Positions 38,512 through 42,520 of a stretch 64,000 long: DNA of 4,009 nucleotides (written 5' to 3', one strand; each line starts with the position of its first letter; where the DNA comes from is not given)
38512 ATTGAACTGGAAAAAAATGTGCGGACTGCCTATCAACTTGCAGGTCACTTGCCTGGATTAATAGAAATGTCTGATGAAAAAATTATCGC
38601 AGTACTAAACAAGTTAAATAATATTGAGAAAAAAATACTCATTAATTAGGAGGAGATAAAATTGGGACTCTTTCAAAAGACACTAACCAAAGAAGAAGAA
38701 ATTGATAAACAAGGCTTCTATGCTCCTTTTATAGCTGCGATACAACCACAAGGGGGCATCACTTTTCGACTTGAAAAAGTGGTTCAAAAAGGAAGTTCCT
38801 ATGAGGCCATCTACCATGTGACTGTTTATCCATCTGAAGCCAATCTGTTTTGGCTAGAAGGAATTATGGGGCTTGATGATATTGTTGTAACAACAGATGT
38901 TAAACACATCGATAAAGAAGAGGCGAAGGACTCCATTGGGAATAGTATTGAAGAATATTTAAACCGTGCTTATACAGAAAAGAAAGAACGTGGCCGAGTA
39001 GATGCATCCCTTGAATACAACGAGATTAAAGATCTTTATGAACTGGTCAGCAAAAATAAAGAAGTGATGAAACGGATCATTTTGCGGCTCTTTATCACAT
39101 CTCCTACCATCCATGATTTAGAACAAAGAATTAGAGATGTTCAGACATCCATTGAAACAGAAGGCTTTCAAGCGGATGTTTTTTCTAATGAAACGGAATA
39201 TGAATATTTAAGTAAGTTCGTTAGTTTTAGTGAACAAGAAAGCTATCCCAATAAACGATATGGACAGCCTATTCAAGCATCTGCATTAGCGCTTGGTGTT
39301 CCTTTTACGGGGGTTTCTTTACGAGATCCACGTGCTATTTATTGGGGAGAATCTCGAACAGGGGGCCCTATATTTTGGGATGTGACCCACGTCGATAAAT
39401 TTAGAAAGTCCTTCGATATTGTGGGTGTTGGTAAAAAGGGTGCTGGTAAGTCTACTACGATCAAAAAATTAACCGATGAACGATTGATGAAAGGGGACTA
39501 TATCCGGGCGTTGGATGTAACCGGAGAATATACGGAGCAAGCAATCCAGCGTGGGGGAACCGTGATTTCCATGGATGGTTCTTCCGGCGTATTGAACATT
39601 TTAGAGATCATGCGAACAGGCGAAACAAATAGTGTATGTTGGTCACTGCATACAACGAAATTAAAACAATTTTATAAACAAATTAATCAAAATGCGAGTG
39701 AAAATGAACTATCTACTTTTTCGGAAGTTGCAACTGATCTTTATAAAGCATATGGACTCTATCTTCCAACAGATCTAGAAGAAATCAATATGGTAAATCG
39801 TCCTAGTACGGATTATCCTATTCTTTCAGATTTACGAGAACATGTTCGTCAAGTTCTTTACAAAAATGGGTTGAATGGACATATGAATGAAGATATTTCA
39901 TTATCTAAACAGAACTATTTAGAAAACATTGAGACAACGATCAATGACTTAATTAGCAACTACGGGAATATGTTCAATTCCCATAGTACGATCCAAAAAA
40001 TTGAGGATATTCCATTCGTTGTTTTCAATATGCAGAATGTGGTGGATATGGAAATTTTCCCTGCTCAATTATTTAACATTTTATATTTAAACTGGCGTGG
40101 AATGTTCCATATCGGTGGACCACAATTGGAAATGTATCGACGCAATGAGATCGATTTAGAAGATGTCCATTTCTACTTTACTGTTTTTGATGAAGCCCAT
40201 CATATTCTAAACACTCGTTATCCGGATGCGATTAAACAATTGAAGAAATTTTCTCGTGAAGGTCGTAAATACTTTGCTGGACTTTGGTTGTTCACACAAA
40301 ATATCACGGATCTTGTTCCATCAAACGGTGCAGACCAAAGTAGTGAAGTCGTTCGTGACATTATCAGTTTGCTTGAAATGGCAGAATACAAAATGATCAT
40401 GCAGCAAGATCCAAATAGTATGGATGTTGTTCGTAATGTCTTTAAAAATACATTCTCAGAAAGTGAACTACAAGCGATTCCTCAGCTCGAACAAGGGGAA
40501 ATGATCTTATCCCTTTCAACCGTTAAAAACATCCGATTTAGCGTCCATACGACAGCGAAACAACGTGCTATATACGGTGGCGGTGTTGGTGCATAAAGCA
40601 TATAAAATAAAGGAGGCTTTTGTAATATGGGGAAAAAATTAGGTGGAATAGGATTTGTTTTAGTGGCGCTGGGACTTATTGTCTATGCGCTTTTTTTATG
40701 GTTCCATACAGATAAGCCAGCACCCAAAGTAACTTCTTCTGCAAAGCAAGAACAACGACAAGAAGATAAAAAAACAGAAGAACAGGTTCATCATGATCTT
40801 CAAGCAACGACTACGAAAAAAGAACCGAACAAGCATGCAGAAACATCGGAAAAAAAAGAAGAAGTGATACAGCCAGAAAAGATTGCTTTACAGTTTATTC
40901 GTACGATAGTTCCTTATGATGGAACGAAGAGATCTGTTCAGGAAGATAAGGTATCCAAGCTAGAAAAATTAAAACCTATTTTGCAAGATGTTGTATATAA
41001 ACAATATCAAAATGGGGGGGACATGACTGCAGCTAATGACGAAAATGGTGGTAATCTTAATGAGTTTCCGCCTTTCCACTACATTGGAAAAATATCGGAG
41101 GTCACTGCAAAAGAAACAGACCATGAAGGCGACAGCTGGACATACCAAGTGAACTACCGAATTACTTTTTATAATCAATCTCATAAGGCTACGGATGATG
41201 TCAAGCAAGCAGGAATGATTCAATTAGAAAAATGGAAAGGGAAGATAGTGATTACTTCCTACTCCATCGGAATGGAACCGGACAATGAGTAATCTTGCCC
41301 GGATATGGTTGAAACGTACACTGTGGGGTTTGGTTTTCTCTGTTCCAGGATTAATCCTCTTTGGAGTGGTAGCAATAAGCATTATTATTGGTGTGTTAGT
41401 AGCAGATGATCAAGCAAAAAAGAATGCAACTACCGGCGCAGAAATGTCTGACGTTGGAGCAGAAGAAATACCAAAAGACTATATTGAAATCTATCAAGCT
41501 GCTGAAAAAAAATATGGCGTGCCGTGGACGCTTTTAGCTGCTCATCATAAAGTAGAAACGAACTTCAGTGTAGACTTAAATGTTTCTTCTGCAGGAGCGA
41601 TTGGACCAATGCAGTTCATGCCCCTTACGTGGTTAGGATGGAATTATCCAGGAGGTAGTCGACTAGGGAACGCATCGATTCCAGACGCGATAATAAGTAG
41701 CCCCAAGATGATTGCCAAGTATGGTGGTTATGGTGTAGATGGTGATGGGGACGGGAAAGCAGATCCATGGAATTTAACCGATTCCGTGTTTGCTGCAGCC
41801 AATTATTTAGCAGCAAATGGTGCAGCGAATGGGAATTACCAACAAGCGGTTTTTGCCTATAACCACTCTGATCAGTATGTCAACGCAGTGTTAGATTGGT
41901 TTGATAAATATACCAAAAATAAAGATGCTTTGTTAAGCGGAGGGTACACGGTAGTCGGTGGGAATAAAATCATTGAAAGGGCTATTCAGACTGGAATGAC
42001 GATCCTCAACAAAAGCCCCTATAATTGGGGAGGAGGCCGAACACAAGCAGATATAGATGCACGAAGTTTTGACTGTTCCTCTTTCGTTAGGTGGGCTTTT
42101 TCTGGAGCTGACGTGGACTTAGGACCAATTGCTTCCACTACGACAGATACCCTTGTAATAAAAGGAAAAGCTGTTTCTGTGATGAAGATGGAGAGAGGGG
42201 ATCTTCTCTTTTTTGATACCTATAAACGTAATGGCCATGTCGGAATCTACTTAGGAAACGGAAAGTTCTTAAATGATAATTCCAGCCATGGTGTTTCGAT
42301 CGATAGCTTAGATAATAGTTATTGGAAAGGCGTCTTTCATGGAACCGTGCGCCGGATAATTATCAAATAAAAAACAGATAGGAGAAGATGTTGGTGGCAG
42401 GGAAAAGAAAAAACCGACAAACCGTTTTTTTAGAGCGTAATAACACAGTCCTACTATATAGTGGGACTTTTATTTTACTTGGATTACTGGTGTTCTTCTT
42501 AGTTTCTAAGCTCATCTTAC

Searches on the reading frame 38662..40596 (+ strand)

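Call 51: search_protein_families(library=pfam, proteins=[window:38662-40596:+], max_evalue=0.0001)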
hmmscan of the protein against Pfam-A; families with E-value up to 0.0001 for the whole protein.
window:38662-40596:+ (644 aa): 1 family
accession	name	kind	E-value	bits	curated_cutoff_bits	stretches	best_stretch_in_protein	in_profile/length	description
PF01935.23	DUF87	-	1.7e-06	28.7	23.2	1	257-460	30-204/220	Helicase HerA, central domain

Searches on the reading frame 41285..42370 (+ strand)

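Call 51: search_protein_families(library=pfam, proteins=[window:41285-42370:+], max_evalue=0.0001)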
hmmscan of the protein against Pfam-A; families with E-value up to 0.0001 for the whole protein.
window:41285-42370:+ (361 aa): 3 families
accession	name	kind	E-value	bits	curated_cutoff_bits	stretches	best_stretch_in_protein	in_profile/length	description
PF00877.26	NLPC_P60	-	3.2e-27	95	23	1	244-355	2-104/105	NlpC/P60 family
PF13406.11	SLT_2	-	1.5e-12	47.7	24.3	1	145-183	165-204/292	Transglycosylase SLT domain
PF01464.25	SLT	-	9.1e-07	28.9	21.3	0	70-115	3-47/117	Transglycosylase SLT domain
